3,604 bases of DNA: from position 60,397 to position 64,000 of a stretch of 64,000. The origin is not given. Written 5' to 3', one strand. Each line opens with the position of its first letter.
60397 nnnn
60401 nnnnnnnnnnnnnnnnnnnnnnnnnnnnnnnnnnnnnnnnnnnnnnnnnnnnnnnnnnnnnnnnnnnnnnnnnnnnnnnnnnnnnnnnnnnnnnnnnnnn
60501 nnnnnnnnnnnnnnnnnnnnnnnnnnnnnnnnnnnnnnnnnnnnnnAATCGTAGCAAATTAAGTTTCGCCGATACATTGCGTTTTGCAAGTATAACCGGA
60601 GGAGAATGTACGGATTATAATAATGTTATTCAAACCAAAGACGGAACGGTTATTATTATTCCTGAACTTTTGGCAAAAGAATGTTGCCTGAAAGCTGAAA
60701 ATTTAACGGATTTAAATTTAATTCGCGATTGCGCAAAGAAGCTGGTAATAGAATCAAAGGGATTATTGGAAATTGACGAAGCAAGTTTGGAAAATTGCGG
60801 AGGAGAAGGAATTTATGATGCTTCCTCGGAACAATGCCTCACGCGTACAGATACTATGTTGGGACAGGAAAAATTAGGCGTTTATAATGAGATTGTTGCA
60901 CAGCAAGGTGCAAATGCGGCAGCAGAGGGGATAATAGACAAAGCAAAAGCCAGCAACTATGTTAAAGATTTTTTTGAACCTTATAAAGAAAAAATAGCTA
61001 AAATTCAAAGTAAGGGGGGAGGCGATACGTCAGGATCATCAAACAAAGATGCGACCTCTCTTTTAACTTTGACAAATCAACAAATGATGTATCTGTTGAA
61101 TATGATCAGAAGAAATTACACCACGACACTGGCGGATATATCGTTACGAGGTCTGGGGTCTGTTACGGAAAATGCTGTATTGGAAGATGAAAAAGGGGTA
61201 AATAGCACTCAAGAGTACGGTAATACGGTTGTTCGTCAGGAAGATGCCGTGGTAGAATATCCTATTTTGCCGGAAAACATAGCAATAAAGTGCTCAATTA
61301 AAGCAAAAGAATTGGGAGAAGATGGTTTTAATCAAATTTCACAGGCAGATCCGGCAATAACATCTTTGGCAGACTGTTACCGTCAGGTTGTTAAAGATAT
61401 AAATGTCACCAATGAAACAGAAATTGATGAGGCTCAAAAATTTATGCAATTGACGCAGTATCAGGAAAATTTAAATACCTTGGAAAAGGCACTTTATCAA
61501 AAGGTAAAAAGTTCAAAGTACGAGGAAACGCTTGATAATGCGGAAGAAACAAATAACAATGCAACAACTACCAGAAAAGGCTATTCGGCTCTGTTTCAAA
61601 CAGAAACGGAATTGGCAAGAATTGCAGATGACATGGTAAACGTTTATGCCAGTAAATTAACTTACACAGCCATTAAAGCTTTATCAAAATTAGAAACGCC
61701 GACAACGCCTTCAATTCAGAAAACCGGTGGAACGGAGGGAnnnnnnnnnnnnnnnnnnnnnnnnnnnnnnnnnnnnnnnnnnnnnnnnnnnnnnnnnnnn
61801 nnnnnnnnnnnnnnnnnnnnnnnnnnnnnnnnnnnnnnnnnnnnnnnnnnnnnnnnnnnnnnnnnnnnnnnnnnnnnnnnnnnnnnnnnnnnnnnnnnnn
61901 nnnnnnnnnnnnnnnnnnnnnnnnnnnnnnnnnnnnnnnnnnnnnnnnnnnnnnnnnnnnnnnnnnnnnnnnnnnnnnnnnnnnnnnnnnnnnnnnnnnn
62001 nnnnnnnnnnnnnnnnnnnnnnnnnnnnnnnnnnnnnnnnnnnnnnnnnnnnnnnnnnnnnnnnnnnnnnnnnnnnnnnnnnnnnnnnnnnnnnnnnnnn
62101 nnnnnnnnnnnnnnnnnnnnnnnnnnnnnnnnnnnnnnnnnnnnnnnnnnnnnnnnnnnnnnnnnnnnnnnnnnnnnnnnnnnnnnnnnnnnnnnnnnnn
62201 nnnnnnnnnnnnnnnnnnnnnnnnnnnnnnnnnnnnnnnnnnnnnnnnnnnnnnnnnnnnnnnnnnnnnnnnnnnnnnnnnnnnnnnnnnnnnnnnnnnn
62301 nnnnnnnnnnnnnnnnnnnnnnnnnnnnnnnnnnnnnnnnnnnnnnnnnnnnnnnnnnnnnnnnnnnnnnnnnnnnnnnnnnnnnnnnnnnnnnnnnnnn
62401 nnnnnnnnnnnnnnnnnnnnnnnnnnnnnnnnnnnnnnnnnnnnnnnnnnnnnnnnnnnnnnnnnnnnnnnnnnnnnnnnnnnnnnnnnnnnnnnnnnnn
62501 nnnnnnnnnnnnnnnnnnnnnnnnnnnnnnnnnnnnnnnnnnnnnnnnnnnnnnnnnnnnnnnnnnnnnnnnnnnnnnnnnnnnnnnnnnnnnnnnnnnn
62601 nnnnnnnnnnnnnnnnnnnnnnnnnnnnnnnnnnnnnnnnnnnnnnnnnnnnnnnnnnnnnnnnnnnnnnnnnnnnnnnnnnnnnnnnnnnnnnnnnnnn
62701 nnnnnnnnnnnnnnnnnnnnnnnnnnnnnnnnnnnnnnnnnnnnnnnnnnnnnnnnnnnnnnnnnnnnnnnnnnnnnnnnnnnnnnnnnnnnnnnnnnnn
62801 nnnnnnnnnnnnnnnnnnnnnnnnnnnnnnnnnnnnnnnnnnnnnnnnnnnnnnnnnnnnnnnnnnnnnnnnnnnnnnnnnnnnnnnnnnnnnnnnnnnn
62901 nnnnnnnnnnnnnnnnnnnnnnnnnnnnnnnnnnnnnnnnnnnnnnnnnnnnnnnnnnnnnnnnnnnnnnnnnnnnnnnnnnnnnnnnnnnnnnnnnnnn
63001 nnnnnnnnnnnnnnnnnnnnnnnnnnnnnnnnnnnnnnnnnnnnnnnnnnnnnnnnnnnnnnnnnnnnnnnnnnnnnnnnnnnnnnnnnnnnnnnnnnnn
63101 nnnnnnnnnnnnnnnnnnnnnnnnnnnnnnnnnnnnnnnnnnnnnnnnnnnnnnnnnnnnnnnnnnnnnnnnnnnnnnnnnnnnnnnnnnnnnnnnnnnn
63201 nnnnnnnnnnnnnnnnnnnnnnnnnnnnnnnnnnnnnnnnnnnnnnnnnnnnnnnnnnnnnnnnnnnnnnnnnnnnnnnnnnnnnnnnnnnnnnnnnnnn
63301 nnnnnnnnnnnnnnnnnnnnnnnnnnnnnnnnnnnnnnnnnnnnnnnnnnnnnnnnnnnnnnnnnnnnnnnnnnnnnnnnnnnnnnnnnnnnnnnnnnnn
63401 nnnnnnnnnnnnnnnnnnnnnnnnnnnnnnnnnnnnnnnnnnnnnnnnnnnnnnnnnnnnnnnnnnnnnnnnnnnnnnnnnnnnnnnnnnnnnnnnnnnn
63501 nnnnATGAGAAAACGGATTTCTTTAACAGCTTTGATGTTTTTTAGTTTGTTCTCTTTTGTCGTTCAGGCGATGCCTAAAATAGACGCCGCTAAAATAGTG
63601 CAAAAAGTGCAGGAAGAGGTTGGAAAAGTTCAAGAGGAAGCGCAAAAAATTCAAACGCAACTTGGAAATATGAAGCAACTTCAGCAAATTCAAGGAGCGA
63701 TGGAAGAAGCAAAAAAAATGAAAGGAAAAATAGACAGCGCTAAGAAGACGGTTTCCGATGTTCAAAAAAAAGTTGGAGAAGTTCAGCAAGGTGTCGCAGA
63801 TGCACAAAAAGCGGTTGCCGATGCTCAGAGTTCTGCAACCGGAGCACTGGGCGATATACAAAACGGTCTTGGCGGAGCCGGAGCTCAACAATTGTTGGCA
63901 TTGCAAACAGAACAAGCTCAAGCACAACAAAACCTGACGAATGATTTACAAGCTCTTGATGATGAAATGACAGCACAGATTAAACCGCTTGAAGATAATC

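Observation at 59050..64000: Tandem array of at least 3 diverged, signal-peptide-bearing coiled-coil paralogs at the VirB5 position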

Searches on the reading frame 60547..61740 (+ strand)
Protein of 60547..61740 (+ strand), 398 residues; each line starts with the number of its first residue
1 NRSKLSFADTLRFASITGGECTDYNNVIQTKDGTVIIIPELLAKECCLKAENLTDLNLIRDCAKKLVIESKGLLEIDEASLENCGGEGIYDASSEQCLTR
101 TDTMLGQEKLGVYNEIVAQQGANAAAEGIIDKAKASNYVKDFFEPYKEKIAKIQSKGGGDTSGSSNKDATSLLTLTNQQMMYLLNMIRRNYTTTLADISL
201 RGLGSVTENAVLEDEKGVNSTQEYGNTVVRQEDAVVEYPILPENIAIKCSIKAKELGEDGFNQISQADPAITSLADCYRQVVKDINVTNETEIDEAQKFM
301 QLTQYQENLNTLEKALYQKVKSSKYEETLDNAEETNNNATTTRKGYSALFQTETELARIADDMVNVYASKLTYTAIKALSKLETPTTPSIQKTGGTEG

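Call 123: search_solved_structures(query=window:60547-61740:+, max_evalue=1)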
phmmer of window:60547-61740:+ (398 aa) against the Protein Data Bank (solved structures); distinct sequences matched with E-value up to 1: 2.
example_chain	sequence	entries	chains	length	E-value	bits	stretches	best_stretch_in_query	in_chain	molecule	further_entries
7vea_aM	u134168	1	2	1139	0.12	14.9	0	107-148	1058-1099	Phycobiliprotein ApcE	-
7eyd_09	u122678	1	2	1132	0.81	12.2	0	107-147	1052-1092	Phycobiliprotein ApcE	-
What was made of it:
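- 60562..61740 (+): C-terminal region of A, made of two homologous modules (aa 505-715 and aa 716-897). Each has a conserved Cys pair followed by long helices. There is no PDB sequence relative (call 123).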

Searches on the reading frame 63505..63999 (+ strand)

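Call 6: search_protein_families(library=pfam, proteins=[window:63505-63999:+], max_evalue=0.01)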
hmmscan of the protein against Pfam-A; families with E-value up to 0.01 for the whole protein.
window:63505-63999:+ (165 aa): 4 families
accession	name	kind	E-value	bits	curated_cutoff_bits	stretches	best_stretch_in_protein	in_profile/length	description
PF11727.13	ISG65-75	-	0.00022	21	25.1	1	21-132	45-159/281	Invariant surface glycoprotein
PF15294.11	Leu_zip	-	0.0039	17.2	28.2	1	34-149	130-247/275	Leucine zipper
PF10805.13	DUF2730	-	0.0063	17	24.9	1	21-91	28-94/102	Protein of unknown function (DUF2730)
PF06009.19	Laminin_II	-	0.0071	16.8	33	1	31-95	4-66/138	Laminin Domain II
